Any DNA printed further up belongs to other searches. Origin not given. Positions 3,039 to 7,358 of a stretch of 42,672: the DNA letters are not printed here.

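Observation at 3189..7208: PpkA-like and TagR-like functions fused in one polypeptide, with a kinase core that looks catalytically dead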

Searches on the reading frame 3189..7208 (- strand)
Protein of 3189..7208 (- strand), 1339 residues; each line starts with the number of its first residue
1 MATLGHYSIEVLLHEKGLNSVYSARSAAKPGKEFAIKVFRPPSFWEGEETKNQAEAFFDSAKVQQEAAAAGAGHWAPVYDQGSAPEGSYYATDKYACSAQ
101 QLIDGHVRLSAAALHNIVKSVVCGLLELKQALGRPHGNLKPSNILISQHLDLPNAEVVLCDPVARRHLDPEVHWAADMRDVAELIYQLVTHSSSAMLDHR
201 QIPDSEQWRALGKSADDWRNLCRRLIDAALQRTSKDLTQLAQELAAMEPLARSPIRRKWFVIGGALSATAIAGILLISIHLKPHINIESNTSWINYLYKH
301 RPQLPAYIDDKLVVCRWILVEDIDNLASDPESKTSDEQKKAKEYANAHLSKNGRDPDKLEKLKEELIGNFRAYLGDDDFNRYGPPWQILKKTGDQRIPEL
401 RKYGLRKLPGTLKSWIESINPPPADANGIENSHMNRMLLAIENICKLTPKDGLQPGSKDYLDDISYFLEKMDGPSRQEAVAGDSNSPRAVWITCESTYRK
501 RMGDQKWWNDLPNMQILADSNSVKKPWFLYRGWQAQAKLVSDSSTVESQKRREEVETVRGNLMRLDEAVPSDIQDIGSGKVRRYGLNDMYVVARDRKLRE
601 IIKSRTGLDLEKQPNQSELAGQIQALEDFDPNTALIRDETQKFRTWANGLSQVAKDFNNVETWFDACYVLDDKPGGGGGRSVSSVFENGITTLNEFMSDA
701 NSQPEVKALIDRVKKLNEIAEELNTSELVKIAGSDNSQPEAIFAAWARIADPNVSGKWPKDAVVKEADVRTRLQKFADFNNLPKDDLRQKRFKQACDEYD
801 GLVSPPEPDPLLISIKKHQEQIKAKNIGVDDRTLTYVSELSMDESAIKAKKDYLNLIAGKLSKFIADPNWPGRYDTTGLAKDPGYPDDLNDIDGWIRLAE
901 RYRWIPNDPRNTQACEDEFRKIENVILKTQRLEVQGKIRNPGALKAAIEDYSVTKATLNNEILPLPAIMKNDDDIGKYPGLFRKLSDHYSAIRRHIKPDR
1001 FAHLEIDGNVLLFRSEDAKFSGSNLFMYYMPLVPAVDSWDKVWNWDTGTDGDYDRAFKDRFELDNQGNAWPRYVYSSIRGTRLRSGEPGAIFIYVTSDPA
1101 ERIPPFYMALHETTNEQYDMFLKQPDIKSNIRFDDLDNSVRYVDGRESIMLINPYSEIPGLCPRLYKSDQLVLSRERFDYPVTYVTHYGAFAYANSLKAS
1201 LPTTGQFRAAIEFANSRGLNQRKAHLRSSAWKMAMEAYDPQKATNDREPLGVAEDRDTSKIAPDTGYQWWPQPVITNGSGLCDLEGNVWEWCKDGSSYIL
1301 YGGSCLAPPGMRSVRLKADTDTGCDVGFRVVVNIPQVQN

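Call 4: search_protein_families(library=pfam, proteins=[window:3189-7208:-], max_evalue=1)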
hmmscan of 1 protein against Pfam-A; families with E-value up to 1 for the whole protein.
window:3189-7208:- (1339 aa): 2 families
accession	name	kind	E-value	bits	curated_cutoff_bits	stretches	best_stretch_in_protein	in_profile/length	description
PF03781.23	FGE-sulfatase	-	6e-14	52.8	23.3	1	1102-1294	33-191/255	Sulfatase-modifying factor enzyme 1-like domain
PF14049.11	Dppa2_A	-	0.088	13.5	27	1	717-751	36-64/85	Dppa2/4 conserved region in higher vertebrates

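Call 7: search_protein_families(library=pfam, proteins=[window:3189-7208:-], max_evalue=10)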
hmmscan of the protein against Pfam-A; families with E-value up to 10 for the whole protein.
window:3189-7208:- (1339 aa): 2 families
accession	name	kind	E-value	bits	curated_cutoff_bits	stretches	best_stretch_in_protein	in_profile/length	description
PF03781.23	FGE-sulfatase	-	6e-14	52.8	23.3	1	1102-1294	33-191/255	Sulfatase-modifying factor enzyme 1-like domain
PF14049.11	Dppa2_A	-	0.088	13.5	27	1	717-751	36-64/85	Dppa2/4 conserved region in higher vertebrates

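Call 8: search_protein_families(library=ncbifam, proteins=[window:3189-7208:-], max_evalue=0.1)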
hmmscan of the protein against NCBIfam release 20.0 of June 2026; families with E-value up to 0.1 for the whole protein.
window:3189-7208:- (1339 aa): 1 family
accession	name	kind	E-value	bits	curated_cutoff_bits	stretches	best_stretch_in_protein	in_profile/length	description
TIGR03440.2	egtB_TIGR03440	equivalog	0.0054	15.9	360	1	1178-1301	272-355/413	ergothioneine biosynthesis protein EgtB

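Call 10: find_homologous_proteins(query=window:3189-7208:-, max_evalue=0.001)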
Query window:3189-7208:- (1339 aa): 37 proteins with E <= 0.001 among 8000 candidates.
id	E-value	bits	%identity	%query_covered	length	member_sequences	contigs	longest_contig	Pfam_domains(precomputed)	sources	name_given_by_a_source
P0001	0.0e+0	3129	100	100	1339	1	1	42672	PF03781.23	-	-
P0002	0.0e+0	1341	50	100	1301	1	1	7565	PF03781.23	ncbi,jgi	ncbi:MAG: SUMF1/EgtB/PvdO family nonheme iron enzyme [Planctomycetota bacterium]|jgi:hypothetical pr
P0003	0.0e+0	1281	49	100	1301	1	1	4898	PF03781.23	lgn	-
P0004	7.1e-215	734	60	32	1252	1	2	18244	PF03781.23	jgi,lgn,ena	-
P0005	4.5e-124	433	68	21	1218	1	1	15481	PF03781.23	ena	-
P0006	2.3e-115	405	41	21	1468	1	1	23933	PF03781.23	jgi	-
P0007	7.1e-110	386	43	21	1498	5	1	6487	PF03781.23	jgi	-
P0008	3.6e-107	377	43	23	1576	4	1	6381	PF03781.23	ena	-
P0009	2.6e-105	371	49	19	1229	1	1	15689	PF03781.23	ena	-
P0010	1.1e-100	356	42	21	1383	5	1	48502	PF03781.23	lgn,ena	-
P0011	7.8e-100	353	42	23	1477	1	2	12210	PF03781.23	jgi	jgi:sulfatase modifying factor 1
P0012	2.3e-99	352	41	21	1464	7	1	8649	PF03781.23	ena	-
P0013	2.3e-97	345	42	20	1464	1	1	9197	PF03781.23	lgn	-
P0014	8.7e-96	340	40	21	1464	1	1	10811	PF03781.23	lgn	-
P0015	1.2e-95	339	46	18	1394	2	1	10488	PF03781.23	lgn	-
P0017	4.5e-90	321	43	21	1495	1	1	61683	PF03781.23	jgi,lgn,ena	jgi:formylglycine-generating enzyme required for sulfatase activity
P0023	7.5e-87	310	41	21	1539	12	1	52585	PF03781.23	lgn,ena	-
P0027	5.7e-50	188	35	20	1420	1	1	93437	PF03781.23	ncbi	-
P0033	6.2e-30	122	32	21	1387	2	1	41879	-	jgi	jgi:hypothetical protein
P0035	9.9e-26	108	32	19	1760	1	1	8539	PF07714.24,PF00069.32,PF03109.23,PF03781.23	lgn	-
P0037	5.1e-10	56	29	18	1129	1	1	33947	-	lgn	-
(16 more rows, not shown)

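Call 19: find_encoding_contigs(protein=P0017, flank=10000, max_places=2)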
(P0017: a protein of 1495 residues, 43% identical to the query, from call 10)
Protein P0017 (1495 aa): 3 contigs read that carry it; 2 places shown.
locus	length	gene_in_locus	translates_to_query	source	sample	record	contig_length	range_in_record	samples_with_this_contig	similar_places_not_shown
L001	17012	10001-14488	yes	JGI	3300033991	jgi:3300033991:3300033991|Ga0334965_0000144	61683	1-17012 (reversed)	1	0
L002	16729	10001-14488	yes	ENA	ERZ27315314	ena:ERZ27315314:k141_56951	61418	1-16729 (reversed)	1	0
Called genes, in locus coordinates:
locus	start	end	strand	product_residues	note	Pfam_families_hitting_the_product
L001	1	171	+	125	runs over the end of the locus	-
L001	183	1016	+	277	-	PF01471:PG_binding_1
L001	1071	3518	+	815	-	-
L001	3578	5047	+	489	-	-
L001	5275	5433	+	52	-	PF05488:PAAR_motif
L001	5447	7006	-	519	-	PF05591:T6SS_VipA, PF05943:VipB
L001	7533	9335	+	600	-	-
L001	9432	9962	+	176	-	-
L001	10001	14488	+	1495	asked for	PF03781:FGE-sulfatase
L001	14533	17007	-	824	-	-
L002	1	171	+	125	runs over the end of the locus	-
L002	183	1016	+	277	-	PF01471:PG_binding_1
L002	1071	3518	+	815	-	-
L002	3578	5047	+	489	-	-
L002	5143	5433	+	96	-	PF05488:PAAR_motif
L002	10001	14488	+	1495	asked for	PF03781:FGE-sulfatase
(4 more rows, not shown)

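Call 20: find_encoding_contigs(protein=P0027, flank=10000, max_places=2)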
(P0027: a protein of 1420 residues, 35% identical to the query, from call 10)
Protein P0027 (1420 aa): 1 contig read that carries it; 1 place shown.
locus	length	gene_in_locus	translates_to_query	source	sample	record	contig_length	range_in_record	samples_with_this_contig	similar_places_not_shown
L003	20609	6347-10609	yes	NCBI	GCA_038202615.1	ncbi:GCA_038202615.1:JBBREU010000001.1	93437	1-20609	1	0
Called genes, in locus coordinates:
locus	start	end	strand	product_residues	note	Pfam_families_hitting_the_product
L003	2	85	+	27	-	?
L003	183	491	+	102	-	-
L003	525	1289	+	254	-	-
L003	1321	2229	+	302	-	PF00413:Peptidase_M10 (weak), PF13582:Reprolysin_3 (weak)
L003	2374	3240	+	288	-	-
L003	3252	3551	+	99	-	PF05488:PAAR_motif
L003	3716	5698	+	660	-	-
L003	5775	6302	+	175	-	-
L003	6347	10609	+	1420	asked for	PF03781:FGE-sulfatase (weak)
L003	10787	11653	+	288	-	-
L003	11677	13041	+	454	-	PF05936:T6SS_VasE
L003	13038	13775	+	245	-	PF09850:DotU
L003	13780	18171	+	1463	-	PF14331:IcmF-related_N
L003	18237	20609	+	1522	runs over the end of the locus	PF03781:FGE-sulfatase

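Call 21: find_encoding_contigs(protein=P0033, flank=10000, max_places=1)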
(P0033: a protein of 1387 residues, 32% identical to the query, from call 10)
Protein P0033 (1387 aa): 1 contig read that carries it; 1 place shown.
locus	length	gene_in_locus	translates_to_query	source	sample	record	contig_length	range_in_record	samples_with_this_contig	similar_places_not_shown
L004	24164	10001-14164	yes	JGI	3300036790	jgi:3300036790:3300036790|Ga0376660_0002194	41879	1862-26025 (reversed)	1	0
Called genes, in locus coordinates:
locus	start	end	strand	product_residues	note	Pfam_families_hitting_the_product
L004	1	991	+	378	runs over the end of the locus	PF00795:CN_hydrolase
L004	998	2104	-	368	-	PF00487:FA_desaturase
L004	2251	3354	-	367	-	PF06516:NUP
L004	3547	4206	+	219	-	PF03938:OmpH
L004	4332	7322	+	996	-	-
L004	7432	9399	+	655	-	-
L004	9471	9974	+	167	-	-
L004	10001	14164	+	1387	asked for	-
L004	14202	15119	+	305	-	-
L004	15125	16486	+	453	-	PF05936:T6SS_VasE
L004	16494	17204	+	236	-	PF09850:DotU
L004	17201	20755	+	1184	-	PF14331:IcmF-related_N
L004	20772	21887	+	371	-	-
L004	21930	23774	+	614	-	PF03865:ShlB (faint)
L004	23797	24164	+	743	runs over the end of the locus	?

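Call 22: find_encoding_contigs(protein=P0023, flank=10000, max_places=1)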
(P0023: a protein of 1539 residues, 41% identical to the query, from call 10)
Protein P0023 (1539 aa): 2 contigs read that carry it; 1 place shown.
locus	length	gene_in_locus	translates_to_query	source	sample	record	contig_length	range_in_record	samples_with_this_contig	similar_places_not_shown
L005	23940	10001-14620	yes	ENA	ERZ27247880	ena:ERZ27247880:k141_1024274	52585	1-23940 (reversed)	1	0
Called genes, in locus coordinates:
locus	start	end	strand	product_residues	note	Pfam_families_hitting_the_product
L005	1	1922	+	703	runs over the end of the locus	PF05954:Phage_GPD, PF04717:Phage_base_V, PF22178:Gp5_trimer_C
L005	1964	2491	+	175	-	PF13503:DUF4123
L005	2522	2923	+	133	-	-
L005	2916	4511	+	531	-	-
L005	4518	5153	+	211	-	-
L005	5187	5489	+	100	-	PF05488:PAAR_motif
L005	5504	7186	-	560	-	PF05591:T6SS_VipA, PF05943:VipB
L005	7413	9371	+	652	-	-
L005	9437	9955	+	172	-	-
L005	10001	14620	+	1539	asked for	PF03781:FGE-sulfatase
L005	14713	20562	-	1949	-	PF05860:TPS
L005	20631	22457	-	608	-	PF03865:ShlB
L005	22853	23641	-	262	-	-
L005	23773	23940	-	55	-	?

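Call 23: find_encoding_contigs(protein=P0037, flank=10000, max_places=1)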
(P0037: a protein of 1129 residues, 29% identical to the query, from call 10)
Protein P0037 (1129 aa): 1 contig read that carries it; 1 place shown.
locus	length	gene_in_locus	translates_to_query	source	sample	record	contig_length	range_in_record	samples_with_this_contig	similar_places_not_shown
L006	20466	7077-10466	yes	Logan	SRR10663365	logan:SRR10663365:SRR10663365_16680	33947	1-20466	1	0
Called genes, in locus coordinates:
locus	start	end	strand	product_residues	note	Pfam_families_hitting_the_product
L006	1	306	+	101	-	?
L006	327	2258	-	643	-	-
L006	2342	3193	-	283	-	PF22645:GKRP_SIS_N, PF20741:GKRP-like_C (weak)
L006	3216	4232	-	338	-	PF19328:DAP_DH_C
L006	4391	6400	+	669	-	-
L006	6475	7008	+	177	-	-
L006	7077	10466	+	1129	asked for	-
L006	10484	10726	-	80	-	-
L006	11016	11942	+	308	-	-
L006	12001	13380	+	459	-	PF05936:T6SS_VasE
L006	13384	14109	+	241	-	PF09850:DotU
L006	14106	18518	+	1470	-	PF14331:IcmF-related_N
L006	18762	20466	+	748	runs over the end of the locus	-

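Call 59: find_encoding_contigs(protein=P0035, flank=10000, max_places=2)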
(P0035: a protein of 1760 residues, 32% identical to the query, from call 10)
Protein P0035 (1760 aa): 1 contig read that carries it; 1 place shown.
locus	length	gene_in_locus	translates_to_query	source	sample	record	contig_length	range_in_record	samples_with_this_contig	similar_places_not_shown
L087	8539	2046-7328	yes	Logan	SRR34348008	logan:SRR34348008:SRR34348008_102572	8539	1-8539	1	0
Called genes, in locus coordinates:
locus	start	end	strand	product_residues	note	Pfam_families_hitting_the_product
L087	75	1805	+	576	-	-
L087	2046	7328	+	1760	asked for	PF00069:Pkinase, PF03109:ABC1 (weak), PF07714:PK_Tyr_Ser-Thr, PF03781:FGE-sulfatase (faint)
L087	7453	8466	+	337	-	-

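Call 75: search_protein_families(library=pfam, proteins=[L004:20772-21887:+, L003:18237-19316:+, L006:18762-19841:+], max_evalue=1)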
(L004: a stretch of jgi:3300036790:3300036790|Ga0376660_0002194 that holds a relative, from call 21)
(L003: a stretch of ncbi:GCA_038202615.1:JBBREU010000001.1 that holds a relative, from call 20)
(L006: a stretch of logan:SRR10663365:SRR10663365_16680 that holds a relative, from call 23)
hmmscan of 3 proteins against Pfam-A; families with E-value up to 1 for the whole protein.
L004:20772-21887:+ (371 aa): 0 families

L003:18237-19316:+ (360 aa): 0 families

L006:18762-19841:+ (360 aa): 2 families
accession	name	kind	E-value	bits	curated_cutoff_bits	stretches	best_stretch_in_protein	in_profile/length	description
PF09867.14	TagF_N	-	0.022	15.2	27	1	8-70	56-117/135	TagF N-terminal domain, Type VI secretion system-associated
PF17920.6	TetR_C_16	-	0.087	13.5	26.2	0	71-98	49-76/107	Tetracyclin repressor-like, C-terminal domain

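Call 85: search_protein_families(library=pfam, proteins=[L004:17201-20752:+], max_evalue=1)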
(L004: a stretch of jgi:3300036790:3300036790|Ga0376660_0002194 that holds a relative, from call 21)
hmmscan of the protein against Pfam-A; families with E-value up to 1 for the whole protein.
L004:17201-20752:+ (1184 aa): 2 families
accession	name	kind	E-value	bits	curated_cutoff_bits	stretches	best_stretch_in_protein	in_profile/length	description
PF14331.11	IcmF-related_N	-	7.6e-56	189.7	25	1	188-449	4-257/259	IcmF-related N-terminal domain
PF06744.18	IcmF_C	-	0.16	12.6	26.7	1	1108-1147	54-92/106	Type VI secretion protein IcmF C2-like domain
